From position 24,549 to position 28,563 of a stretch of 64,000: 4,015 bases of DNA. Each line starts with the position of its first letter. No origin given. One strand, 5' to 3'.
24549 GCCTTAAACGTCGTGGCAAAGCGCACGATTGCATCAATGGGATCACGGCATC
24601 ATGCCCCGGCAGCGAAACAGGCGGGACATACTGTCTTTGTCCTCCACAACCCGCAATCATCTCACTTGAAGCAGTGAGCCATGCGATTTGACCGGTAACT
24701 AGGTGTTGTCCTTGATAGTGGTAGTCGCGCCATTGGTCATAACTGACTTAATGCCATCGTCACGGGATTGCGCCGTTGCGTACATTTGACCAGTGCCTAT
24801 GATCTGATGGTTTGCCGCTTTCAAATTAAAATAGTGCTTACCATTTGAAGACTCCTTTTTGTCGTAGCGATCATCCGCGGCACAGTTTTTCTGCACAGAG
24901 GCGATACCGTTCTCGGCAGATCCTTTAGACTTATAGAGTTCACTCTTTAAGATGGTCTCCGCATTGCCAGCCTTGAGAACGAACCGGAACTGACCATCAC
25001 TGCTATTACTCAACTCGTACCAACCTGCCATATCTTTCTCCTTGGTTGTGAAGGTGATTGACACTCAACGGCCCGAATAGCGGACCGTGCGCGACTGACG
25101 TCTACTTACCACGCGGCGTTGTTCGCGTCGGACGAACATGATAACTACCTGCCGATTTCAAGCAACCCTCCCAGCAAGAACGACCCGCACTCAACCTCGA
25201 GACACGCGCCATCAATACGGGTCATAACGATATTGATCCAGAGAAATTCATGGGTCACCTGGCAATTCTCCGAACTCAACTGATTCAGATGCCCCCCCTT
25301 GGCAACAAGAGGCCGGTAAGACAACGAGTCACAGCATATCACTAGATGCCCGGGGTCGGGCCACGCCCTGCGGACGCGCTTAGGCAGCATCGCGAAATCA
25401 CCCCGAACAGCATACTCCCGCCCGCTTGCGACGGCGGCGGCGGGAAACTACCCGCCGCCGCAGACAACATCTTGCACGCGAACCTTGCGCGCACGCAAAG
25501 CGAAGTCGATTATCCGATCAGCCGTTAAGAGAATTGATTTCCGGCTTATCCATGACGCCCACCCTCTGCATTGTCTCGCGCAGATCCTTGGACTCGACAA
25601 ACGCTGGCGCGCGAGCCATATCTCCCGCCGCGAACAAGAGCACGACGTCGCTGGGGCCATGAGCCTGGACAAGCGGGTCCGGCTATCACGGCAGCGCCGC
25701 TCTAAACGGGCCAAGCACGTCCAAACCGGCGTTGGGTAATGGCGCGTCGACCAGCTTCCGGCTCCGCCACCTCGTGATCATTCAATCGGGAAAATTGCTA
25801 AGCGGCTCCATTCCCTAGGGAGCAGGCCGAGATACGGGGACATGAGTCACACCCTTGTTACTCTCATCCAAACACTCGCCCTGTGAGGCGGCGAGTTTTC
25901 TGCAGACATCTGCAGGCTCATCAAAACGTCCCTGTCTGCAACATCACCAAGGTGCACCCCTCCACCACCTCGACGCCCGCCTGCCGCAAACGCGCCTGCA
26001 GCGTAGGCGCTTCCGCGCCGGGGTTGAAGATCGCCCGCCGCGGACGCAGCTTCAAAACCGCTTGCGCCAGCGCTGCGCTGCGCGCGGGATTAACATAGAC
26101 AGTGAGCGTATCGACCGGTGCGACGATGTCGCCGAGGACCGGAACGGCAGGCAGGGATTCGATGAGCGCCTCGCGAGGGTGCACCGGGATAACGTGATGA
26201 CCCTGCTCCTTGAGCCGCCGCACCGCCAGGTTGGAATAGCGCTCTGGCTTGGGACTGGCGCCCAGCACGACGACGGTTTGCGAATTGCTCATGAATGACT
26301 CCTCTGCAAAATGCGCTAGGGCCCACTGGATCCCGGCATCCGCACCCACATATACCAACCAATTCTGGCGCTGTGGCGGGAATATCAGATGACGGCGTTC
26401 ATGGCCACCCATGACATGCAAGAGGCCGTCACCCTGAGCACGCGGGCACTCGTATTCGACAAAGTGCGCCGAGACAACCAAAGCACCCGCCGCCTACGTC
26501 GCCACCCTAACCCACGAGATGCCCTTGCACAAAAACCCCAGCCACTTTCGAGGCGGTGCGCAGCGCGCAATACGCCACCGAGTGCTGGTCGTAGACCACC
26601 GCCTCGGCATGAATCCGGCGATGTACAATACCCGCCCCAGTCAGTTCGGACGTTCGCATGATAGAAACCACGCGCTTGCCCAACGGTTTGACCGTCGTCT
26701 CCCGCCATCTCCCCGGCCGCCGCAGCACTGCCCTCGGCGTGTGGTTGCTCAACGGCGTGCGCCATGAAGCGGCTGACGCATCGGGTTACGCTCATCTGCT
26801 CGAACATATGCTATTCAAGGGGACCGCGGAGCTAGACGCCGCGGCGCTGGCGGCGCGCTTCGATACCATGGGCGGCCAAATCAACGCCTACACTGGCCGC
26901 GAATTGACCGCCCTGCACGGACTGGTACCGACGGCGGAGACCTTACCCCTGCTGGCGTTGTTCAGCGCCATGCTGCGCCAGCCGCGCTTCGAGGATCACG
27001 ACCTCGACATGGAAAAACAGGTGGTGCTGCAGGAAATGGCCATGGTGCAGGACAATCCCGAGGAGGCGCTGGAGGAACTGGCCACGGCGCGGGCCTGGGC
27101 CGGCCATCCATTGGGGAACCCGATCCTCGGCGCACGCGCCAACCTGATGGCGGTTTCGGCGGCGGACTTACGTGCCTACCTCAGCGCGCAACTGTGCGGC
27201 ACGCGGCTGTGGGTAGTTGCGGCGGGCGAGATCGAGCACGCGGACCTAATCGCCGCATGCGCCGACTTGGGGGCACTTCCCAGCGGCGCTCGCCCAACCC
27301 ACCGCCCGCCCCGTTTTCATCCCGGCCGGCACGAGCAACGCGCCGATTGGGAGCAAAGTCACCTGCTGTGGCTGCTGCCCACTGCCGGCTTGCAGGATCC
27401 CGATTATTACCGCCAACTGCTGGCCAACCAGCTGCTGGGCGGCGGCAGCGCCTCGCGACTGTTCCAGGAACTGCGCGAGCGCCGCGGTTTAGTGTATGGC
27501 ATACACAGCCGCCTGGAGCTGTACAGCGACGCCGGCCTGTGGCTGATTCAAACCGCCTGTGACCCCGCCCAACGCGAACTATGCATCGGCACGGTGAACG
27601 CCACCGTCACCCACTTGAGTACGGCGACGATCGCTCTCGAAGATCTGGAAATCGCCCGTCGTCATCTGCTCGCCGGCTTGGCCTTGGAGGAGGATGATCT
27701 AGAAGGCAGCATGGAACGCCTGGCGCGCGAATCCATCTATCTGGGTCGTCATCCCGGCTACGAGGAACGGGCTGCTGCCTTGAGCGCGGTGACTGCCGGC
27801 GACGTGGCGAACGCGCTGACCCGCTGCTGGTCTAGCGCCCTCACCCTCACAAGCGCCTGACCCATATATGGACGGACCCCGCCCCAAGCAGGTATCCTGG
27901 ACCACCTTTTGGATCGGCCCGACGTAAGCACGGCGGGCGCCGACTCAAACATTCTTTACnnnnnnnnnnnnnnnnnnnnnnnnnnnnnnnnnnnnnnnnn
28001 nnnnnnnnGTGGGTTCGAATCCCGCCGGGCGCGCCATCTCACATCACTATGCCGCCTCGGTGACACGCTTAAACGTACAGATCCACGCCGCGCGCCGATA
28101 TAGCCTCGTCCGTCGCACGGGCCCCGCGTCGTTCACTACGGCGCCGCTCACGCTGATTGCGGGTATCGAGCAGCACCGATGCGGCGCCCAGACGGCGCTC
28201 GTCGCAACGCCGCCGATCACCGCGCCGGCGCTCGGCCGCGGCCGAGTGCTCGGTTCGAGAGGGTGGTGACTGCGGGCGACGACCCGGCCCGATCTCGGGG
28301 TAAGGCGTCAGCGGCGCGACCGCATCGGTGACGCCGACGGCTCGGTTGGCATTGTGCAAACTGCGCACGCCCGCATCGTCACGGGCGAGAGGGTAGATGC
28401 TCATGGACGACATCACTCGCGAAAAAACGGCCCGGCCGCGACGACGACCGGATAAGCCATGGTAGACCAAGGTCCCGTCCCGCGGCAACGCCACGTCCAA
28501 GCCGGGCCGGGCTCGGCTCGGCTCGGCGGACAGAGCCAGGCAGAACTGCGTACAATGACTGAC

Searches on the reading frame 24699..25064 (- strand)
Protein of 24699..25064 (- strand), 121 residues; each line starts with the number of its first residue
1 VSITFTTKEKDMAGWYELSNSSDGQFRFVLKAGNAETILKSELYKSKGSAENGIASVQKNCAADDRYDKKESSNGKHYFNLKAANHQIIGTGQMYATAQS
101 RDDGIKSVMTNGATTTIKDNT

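Call 3: search_protein_families(library=pfam, proteins=[window:24699-25064:-], max_evalue=1)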
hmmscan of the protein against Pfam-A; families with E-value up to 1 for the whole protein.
window:24699-25064:- (121 aa): 1 family
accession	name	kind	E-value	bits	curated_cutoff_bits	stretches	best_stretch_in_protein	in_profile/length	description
PF07411.17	DUF1508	-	3.5e-43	145.7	22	2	73-119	2-48/48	Domain of unknown function (DUF1508)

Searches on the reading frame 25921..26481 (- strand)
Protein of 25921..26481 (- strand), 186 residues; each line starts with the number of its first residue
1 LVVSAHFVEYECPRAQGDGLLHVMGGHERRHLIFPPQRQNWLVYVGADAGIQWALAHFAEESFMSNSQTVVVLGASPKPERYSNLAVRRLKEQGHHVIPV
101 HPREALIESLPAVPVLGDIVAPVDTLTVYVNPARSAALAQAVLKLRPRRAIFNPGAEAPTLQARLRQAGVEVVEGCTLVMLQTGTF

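Call 3: search_protein_families(library=pfam, proteins=[window:25921-26481:-], max_evalue=1)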
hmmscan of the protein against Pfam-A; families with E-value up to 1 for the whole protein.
window:25921-26481:- (186 aa): 2 families
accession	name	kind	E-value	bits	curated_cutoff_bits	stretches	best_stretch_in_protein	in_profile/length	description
PF13380.12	CoA_binding_2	-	9.3e-28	97.4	22.8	1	69-181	2-115/116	CoA binding domain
PF25409.1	PH_33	-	0.059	13.7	23.8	1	20-70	70-118/141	Fungal PH-like domain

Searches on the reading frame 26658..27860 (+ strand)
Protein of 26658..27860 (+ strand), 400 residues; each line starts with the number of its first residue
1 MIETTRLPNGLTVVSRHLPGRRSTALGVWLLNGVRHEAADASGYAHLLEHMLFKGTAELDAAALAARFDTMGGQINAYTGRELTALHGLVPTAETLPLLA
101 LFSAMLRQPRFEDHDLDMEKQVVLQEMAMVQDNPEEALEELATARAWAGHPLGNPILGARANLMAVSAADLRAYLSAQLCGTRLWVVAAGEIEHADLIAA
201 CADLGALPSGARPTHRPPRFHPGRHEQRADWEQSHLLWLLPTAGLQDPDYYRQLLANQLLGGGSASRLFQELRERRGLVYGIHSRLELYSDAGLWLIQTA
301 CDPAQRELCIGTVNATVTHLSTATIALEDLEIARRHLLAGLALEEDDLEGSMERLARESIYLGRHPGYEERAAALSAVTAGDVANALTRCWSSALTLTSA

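Call 3: search_protein_families(library=pfam, proteins=[window:26658-27860:+], max_evalue=1)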
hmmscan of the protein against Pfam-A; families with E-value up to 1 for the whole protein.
window:26658-27860:+ (400 aa): 3 families
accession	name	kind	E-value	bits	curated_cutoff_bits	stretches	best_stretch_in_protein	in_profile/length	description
PF00675.25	Peptidase_M16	-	3.5e-31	108.5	22.3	1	13-159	2-148/149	Insulinase (Peptidase family M16)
PF05193.26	Peptidase_M16_C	-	8.3e-22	78.4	23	1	166-335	2-179/181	Peptidase M16 inactive domain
PF03435.24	Sacchrp_dh_NADP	-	0.011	16.6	25.1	1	133-206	32-93/129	Saccharopine dehydrogenase NADP binding domain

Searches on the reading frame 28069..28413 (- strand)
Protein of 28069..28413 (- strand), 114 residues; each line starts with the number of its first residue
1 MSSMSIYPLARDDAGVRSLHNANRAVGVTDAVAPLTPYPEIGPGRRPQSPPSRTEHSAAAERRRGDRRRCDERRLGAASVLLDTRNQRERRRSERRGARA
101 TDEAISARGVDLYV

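Call 34: search_protein_families(library=pfam, proteins=[window:28069-28413:-], max_evalue=1)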
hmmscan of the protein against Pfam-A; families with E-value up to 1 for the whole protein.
window:28069-28413:- (114 aa): 0 families

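Call 52: find_homologous_proteins(query=window:28069-28404:-, max_evalue=0.01)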
Query window:28069-28404:- (111 aa): 1 proteins with E <= 0.01 among 275 candidates.
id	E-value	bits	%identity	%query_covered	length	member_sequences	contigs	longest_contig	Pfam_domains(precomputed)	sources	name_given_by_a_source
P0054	2.1e-62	226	100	100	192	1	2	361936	-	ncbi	-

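Call 53: find_encoding_contigs(protein=P0054, flank=1000, max_places=2)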
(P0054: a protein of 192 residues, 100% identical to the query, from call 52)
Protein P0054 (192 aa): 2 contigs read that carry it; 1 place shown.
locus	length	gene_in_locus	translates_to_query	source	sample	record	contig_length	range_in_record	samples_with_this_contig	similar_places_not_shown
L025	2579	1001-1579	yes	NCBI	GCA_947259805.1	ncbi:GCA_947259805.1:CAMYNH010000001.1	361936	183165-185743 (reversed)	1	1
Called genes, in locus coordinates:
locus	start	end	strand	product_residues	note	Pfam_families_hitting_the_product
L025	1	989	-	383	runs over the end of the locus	-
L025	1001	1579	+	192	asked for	-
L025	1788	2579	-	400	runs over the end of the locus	PF00675:Peptidase_M16, PF05193:Peptidase_M16_C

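Call 71: search_protein_families(library=phrogs, proteins=[window:28069-28404:-], max_evalue=0.1)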
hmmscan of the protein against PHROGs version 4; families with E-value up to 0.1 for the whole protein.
window:28069-28404:- (111 aa): 0 families
